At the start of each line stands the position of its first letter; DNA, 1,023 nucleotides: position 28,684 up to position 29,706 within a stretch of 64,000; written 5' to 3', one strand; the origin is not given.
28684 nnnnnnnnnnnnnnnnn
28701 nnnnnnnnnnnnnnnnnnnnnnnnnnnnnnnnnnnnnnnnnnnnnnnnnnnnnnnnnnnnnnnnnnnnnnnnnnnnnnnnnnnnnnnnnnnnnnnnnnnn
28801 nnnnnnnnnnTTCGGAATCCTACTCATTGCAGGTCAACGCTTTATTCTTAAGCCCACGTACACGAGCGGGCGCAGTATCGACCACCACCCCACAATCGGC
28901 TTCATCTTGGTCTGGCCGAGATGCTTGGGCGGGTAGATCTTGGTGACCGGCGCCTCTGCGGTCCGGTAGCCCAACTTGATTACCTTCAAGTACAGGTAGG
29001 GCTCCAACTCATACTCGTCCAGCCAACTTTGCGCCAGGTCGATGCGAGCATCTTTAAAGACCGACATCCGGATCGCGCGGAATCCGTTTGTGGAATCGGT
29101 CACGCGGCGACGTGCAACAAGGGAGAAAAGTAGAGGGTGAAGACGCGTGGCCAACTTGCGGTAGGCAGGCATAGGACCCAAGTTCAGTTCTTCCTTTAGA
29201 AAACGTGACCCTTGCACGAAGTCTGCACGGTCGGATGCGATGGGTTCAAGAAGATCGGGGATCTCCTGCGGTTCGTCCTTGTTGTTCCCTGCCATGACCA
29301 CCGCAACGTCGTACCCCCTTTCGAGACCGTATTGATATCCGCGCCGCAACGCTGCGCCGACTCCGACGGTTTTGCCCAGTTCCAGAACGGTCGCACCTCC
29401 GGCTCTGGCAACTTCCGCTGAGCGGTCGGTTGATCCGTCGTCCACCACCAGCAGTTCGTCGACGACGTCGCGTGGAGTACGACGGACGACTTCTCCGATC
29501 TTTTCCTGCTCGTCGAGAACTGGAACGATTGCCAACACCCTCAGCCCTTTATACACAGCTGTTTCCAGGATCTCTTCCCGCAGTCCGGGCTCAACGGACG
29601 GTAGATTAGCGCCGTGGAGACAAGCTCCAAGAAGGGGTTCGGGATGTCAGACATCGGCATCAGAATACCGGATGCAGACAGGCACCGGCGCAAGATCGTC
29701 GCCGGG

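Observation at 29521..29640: Duplicated ~115-nt promoter cassette (TAGATT-N6-GTG, leaderless-type) upstream of two different GT-C-like membrane genes; second copy retains a decayed GT2 5' end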

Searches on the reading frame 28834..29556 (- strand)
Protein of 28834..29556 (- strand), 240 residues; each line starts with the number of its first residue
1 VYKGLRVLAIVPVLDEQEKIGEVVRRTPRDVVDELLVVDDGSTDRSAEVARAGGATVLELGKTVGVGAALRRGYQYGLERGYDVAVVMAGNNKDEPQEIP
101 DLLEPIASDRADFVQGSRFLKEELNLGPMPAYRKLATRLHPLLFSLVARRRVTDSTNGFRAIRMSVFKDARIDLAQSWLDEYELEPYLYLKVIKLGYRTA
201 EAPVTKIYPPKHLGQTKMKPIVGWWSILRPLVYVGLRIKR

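Call 10: search_protein_families(library=pfam, proteins=[window:28834-29556:-], max_evalue=0.01)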
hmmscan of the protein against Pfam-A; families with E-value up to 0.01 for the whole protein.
window:28834-29556:- (240 aa): 1 family
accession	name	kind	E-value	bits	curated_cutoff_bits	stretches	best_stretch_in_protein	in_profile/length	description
PF00535.33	Glycos_transf_2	-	2.9e-12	47.3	23.3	1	10-169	3-166/168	Glycosyl transferase family 2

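Call 14: find_encoding_contigs(protein=window:28834-29556:-, flank=10000, max_places=6)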
Protein window:28834-29556:- (240 aa): 2 contigs read that carry it; 1 place shown.
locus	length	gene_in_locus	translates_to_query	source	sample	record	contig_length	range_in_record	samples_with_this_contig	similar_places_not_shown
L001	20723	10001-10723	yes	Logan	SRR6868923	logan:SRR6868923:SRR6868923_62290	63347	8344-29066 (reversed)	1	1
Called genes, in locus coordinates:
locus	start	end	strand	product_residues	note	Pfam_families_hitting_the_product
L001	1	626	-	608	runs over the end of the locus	PF13620:CarboxypepD_reg, PF13715:CarbopepD_reg_2 (faint), PF14686:fn3_3 (faint), PF17210:SdrD_B (faint), PF22904:NOMO1-like_2nd (faint), PF13620:CarboxypepD_reg, PF25020:TTR_TEN1-4 (faint), PF13620:CarboxypepD_reg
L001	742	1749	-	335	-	-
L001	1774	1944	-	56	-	-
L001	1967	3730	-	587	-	-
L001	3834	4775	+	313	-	PF08241:Methyltransf_11, PF08242:Methyltransf_12, PF13649:Methyltransf_25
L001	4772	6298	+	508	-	PF00535:Glycos_transf_2, PF10111:Glyco_tranf_2_2, PF13489:Methyltransf_23, PF08241:Methyltransf_11, PF08242:Methyltransf_12 (faint), PF13649:Methyltransf_25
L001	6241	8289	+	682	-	-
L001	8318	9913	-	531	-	-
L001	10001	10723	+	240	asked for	PF00535:Glycos_transf_2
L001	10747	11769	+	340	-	PF01408:GFO_IDH_MocA, PF02894:GFO_IDH_MocA_C, PF22725:GFO_IDH_MocA_C3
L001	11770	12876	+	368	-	PF01041:DegT_DnrJ_EryC1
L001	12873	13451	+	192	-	PF25084:LbH_EIF2B (weak), PF25087:GMPPB_C (faint), PF00132:Hexapep, PF14602:Hexapep_2 (weak)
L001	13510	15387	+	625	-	PF27503:Rv3811_N (weak), PF01510:Amidase_2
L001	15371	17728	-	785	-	PF09586:YfhO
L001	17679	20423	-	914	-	PF08486:SpoIID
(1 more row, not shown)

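Call 16: find_homologous_proteins(query=window:28834-29556:-, max_evalue=1e-20)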
Query window:28834-29556:- (240 aa): 6353 proteins with E <= 1e-20 among 8000 candidates; the best 120 are listed.
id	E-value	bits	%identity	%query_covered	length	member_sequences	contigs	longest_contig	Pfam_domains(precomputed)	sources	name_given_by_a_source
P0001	1.7e-153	527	100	100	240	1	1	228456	PF00535.33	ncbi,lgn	-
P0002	5.2e-121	420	78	100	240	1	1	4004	PF00535.33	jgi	jgi:dolichol-phosphate mannosyltransferase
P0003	2.2e-120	418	79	100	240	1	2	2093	PF00535.33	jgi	jgi:dolichol-phosphate mannosyltransferase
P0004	2.4e-120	418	78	100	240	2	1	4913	PF00535.33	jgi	jgi:dolichol-phosphate mannosyltransferase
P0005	2.9e-120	418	79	100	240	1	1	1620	PF00535.33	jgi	jgi:dolichol-phosphate mannosyltransferase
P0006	3.9e-119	414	78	100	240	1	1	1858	PF00535.33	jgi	jgi:dolichol-phosphate mannosyltransferase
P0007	7.6e-119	413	78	100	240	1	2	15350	PF00535.33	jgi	jgi:dolichol-phosphate mannosyltransferase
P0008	8.7e-119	413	78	100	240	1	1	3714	PF00535.33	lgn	-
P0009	8.9e-119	413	75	100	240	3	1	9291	PF00535.33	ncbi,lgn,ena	ncbi:MAG: glycosyltransferase family 2 protein [Actinomycetota bacterium]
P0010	1.5e-118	412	76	100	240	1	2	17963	PF00535.33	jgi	jgi:dolichol-phosphate mannosyltransferase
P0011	4.3e-118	411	77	100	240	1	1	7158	PF00535.33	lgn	-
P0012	6.6e-118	410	77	100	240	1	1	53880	PF00535.33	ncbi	-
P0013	6.9e-118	410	76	100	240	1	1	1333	PF00535.33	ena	-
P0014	8.3e-118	410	77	100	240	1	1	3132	PF00535.33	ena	-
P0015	8.3e-118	410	77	100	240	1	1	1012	PF00535.33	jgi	jgi:dolichol-phosphate mannosyltransferase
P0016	8.7e-118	410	76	100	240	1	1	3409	PF00535.33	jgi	jgi:dolichol-phosphate mannosyltransferase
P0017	9.1e-118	410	77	100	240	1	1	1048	PF00535.33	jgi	jgi:dolichol-phosphate mannosyltransferase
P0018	1.3e-117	409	74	100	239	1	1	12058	PF13641.13,PF00535.33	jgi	jgi:dolichol-phosphate mannosyltransferase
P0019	2.6e-117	408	76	100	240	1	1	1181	PF00535.33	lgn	-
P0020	2.6e-117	408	76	100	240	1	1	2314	PF00535.33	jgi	jgi:dolichol-phosphate mannosyltransferase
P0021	4.6e-117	408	75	100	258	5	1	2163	PF00535.33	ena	-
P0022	1.2e-116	406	75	100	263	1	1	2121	PF00535.33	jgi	jgi:dolichol-phosphate mannosyltransferase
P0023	1.4e-116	406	75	100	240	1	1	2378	PF00535.33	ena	-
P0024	2.3e-116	405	74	100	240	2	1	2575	PF00535.33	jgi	jgi:dolichol-phosphate mannosyltransferase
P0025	2.4e-116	405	75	100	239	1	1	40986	PF00535.33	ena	-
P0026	2.5e-116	405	75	100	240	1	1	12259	PF00535.33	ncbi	-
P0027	2.9e-116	405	74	100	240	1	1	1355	PF00535.33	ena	-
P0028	3.6e-116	405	75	100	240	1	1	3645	PF00535.33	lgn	-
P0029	4.3e-116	404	74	100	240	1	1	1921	PF00535.33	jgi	jgi:dolichol-phosphate mannosyltransferase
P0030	4.7e-116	404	74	100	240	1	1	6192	PF00535.33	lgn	-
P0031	5.0e-116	404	74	100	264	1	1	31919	PF00535.33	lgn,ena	-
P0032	5.4e-116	404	75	100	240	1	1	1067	PF00535.33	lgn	-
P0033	5.5e-116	404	74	100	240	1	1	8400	PF00535.33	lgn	-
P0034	6.0e-116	404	73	100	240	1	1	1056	PF00535.33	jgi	jgi:dolichol-phosphate mannosyltransferase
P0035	6.2e-116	404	77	100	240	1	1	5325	PF00535.33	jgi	jgi:dolichol-phosphate mannosyltransferase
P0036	6.5e-116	404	75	100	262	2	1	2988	PF00535.33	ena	-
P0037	6.7e-116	404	75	100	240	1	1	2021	PF00535.33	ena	-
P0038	7.4e-116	404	74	100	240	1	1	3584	PF00535.33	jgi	jgi:dolichol-phosphate mannosyltransferase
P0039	8.3e-116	403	74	100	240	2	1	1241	PF00535.33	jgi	jgi:dolichol-phosphate mannosyltransferase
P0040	8.4e-116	403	74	100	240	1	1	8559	PF13641.13,PF00535.33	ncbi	-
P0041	9.5e-116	403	73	100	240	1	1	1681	PF00535.33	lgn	-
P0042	9.5e-116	403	74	100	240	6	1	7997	PF00535.33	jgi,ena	-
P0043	1.1e-115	403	73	100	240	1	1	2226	PF00535.33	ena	-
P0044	1.1e-115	403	75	100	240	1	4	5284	PF00535.33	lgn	-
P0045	1.1e-115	403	75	100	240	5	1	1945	PF00535.33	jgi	jgi:dolichol-phosphate mannosyltransferase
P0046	1.2e-115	403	75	100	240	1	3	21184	PF00535.33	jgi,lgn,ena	-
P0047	1.2e-115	403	75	100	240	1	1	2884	PF13641.13,PF00535.33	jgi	jgi:dolichol-phosphate mannosyltransferase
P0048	1.2e-115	403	74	100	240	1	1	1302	PF00535.33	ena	-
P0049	1.2e-115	403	74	100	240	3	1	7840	PF00535.33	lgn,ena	-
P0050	1.6e-115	403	74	100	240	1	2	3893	PF00535.33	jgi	jgi:dolichol-phosphate mannosyltransferase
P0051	1.6e-115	402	75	100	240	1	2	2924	PF00535.33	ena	-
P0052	1.8e-115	402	74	100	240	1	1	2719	PF00535.33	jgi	jgi:dolichol-phosphate mannosyltransferase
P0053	1.8e-115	402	75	100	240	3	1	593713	PF00535.33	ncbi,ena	-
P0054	2.4e-115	402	75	100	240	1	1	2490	PF00535.33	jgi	jgi:dolichol-phosphate mannosyltransferase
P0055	2.6e-115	402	74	100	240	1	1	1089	PF00535.33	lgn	-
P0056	2.8e-115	402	76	100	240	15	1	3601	PF00535.33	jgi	jgi:dolichol-phosphate mannosyltransferase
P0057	2.9e-115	402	75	100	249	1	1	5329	PF00535.33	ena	-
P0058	3.0e-115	402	74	100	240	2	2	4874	PF00535.33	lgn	-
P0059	3.0e-115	402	75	100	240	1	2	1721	PF00535.33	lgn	-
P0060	3.1e-115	402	75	100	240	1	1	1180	PF13641.13,PF00535.33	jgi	jgi:dolichol-phosphate mannosyltransferase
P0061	3.4e-115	401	74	100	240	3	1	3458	PF00535.33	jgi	-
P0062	3.6e-115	401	75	100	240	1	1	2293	PF00535.33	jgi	jgi:dolichol-phosphate mannosyltransferase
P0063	4.0e-115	401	74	100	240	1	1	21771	PF00535.33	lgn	-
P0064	4.2e-115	401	75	100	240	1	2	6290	PF00535.33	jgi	jgi:dolichol-phosphate mannosyltransferase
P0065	4.3e-115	401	75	100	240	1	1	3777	PF00535.33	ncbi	-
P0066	4.5e-115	401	74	100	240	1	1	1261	PF00535.33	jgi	jgi:dolichol-phosphate mannosyltransferase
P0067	4.8e-115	401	74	100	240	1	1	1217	PF00535.33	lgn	-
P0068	5.3e-115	401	76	100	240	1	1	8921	PF00535.33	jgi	jgi:dolichol-phosphate mannosyltransferase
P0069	6.0e-115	401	73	100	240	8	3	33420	PF00535.33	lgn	-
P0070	6.1e-115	401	73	98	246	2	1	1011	PF13641.13,PF00535.33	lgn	-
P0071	6.4e-115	401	74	100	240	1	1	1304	PF00535.33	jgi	-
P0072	7.0e-115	400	73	100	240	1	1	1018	PF00535.33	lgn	-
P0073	7.2e-115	400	75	100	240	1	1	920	PF00535.33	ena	-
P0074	7.8e-115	400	74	100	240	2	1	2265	PF00535.33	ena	-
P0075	8.1e-115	400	75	98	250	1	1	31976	PF00535.33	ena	-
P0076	8.1e-115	400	75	100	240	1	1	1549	PF00535.33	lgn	-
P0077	8.2e-115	400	74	100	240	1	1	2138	PF00535.33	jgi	jgi:dolichol-phosphate mannosyltransferase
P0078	8.3e-115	400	75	100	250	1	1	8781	PF00535.33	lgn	-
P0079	8.6e-115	400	75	100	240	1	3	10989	PF00535.33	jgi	jgi:dolichol-phosphate mannosyltransferase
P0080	8.9e-115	400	73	100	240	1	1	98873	PF00535.33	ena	-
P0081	9.2e-115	400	73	100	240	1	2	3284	PF00535.33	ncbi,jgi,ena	-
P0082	9.6e-115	400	73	100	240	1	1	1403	PF00535.33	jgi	-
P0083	9.9e-115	400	75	100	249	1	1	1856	PF00535.33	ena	-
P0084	1.1e-114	400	75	100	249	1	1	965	PF00535.33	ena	-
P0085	1.1e-114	400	75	100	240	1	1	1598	PF00535.33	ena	-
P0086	1.1e-114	400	73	100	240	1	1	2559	PF00535.33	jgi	-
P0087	1.2e-114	400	73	100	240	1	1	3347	PF00535.33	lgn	-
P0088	1.3e-114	400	74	100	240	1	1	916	PF00535.33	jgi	jgi:dolichol-phosphate mannosyltransferase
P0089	1.3e-114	400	75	100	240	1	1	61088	PF00535.33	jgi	jgi:dolichol-phosphate mannosyltransferase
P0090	1.3e-114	400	73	100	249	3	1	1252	PF00535.33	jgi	jgi:dolichol-phosphate mannosyltransferase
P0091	1.3e-114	400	75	100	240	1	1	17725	PF00535.33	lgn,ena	-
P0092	1.3e-114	400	73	100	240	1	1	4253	PF00535.33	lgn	-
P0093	1.4e-114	399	74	100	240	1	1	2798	PF00535.33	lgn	-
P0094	1.5e-114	399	74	100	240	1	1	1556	PF00535.33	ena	-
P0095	1.5e-114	399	74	100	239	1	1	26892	PF00535.33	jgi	jgi:glycosyltransferase involved in cell wall biosynthesis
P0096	1.7e-114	399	74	100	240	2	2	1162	PF00535.33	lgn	-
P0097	1.7e-114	399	73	100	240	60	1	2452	PF00535.33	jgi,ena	jgi:dolichol-phosphate mannosyltransferase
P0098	1.7e-114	399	74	100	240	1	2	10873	PF00535.33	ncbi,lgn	-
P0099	1.7e-114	399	73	100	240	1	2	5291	PF00535.33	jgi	jgi:dolichol-phosphate mannosyltransferase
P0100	1.9e-114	399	73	100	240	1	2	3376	PF00535.33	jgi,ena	jgi:dolichol-phosphate mannosyltransferase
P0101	2.0e-114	399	73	100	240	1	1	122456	PF00535.33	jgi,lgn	-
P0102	2.1e-114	399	73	100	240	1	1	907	PF00535.33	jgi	jgi:dolichol-phosphate mannosyltransferase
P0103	2.2e-114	399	73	100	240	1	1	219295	PF00535.33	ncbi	-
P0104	2.3e-114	399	74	100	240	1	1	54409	PF00535.33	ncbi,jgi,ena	jgi:dolichol-phosphate mannosyltransferase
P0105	2.3e-114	399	73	100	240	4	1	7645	PF00535.33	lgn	-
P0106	2.5e-114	399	75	100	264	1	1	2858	PF00535.33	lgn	-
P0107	2.6e-114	399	75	100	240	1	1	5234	PF00535.33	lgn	-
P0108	2.6e-114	399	75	98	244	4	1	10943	PF00535.33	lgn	-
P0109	2.7e-114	399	73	100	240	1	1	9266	PF13641.13,PF00535.33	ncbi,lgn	-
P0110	2.7e-114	399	73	100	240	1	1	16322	PF00535.33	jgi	jgi:dolichol-phosphate mannosyltransferase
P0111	2.9e-114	398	74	100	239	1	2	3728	PF00535.33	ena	-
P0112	3.4e-114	398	73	100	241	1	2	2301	PF00535.33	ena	-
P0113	3.5e-114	398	74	100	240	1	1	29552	PF00535.33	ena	-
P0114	3.9e-114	398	74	100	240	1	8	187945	PF00535.33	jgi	jgi:dolichol-phosphate mannosyltransferase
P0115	4.0e-114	398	73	100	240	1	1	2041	PF00535.33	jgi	-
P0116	4.1e-114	398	73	100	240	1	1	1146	PF00535.33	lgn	-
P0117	4.1e-114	398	73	100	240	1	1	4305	PF00535.33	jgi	jgi:dolichol-phosphate mannosyltransferase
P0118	4.1e-114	398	73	100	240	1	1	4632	PF00535.33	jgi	jgi:dolichol-phosphate mannosyltransferase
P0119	4.2e-114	398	75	100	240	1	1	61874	PF00535.33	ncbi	-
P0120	4.2e-114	398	75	100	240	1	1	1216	PF00535.33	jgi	-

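Call 17: find_encoding_contigs(protein=P0053, flank=8000, max_places=2)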
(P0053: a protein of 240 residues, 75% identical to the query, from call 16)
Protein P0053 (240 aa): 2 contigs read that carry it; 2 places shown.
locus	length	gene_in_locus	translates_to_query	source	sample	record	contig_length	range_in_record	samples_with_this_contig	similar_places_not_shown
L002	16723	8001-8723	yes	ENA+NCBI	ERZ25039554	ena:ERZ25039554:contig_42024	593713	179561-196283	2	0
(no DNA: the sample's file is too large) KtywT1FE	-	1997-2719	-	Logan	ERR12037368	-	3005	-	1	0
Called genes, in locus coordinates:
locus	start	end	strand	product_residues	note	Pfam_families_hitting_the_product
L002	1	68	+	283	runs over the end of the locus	PF00106:adh_short, PF01370:Epimerase, PF08659:KR, PF23441:SDR, PF13561:adh_short_C2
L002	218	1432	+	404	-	PF02515:CoA_transf_3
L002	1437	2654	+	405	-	PF02515:CoA_transf_3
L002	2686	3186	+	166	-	-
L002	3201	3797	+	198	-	-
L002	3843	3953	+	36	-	-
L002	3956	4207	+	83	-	-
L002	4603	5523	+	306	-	PF00732:GMC_oxred_N (faint), PF13450:NAD_binding_8 (faint)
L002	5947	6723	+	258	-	PF05199:GMC_oxred_C, PF13618:Gluconate_2-dh3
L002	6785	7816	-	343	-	-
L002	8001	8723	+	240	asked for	PF00535:Glycos_transf_2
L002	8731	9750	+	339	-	PF01408:GFO_IDH_MocA, PF02894:GFO_IDH_MocA_C, PF22725:GFO_IDH_MocA_C3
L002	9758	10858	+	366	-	PF01041:DegT_DnrJ_EryC1, PF00155:Aminotran_1_2 (weak)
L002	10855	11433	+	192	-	PF25084:LbH_EIF2B (faint), PF00132:Hexapep (weak), PF25087:GMPPB_C (faint), PF00132:Hexapep, PF14602:Hexapep_2 (weak)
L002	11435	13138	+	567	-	-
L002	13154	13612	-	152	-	PF02639:DUF188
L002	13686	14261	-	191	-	PF01451:LMWPc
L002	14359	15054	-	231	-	PF07885:Ion_trans_2 (weak)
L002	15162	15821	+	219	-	-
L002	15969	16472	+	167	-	PF04403:PqiA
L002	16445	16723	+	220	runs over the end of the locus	PF04403:PqiA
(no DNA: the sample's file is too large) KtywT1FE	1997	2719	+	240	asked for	PF00535:Glycos_transf_2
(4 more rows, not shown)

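Call 18: find_encoding_contigs(protein=P0012, flank=8000, max_places=2)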
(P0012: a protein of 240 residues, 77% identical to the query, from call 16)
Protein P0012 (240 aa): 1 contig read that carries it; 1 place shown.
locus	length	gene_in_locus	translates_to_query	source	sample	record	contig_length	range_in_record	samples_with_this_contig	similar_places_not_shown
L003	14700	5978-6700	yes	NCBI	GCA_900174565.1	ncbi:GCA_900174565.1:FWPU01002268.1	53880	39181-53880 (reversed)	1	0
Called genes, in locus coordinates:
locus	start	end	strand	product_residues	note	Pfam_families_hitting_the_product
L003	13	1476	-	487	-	PF24681:Kelch_KLHDC2_KLHL20_DRC7, PF13854:Kelch_HCF, PF24996:NANM (faint), PF13415:Beta-prop_FBX42, PF24981:Beta-prop_ATRN-LZTR1, PF24681:Kelch_KLHDC2_KLHL20_DRC7, PF13415:Beta-prop_FBX42, PF22352:K319L-like_PKD, +4 more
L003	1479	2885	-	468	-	PF00072:Response_reg, PF00158:Sigma54_activat, PF14532:Sigma54_activ_2, PF07728:AAA_5 (weak), PF25601:AAA_lid_14, PF02954:HTH_8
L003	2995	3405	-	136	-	PF01850:PIN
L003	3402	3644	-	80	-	PF02604:PhdYeFM_antitox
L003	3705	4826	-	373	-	PF13581:HATPase_c_2 (faint), PF00512:HisKA, PF02518:HATPase_c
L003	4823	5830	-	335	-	PF06750:A24_N_bact, PF01478:Peptidase_A24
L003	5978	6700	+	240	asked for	PF00535:Glycos_transf_2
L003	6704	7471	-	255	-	PF01061:ABC2_membrane (weak), PF12679:ABC2_membrane_2, PF26999:ABC-2_memb_rel (weak), PF10920:DUF2705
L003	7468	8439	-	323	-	PF00005:ABC_tran, PF13304:AAA_21 (weak)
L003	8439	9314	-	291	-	-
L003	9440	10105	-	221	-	PF07963:N_methyl, PF14245:Pilin_PilA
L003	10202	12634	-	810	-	PF09586:YfhO (weak)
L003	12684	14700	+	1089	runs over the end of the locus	PF01564:Spermine_synth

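Call 19: find_encoding_contigs(protein=P0103, flank=8000, max_places=2)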
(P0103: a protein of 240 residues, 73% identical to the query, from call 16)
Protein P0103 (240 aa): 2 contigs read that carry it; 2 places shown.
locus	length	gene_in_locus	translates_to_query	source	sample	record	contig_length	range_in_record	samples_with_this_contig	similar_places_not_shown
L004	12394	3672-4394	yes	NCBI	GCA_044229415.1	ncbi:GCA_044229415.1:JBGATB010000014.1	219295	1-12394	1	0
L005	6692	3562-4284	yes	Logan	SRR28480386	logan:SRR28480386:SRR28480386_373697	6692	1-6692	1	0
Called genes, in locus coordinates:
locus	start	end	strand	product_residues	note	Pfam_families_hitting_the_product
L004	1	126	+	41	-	?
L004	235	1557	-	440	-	PF12708:Pect-lyase_RHGA_epim (faint)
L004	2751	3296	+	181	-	-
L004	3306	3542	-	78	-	-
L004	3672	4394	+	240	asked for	PF00535:Glycos_transf_2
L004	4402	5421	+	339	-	PF01408:GFO_IDH_MocA, PF03435:Sacchrp_dh_NADP (weak), PF03447:NAD_binding_3 (weak), PF03807:F420_oxidored (faint), PF02894:GFO_IDH_MocA_C, PF22725:GFO_IDH_MocA_C3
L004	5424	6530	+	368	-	PF00155:Aminotran_1_2, PF00266:Aminotran_5, PF01041:DegT_DnrJ_EryC1, PF01212:Beta_elim_lyase (weak)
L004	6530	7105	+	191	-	PF25084:LbH_EIF2B (faint), PF14602:Hexapep_2 (faint), PF25087:GMPPB_C (faint), PF00132:Hexapep (weak)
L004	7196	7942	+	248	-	PF01209:Ubie_methyltran (faint), PF13489:Methyltransf_23, PF13847:Methyltransf_31, PF08241:Methyltransf_11, PF08242:Methyltransf_12, PF13649:Methyltransf_25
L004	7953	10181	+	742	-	PF18916:Lycopene_cyc, PF00070:Pyr_redox (faint), PF00890:FAD_binding_2 (weak), PF01266:DAO, PF01494:FAD_binding_3 (weak), PF01593:Amino_oxidase, PF12831:FAD_oxidored (weak), PF13450:NAD_binding_8, +1 more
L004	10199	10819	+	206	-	-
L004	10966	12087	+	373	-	-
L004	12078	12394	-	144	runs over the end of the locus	-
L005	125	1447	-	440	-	PF12708:Pect-lyase_RHGA_epim (faint)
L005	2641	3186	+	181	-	-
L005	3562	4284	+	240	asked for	PF00535:Glycos_transf_2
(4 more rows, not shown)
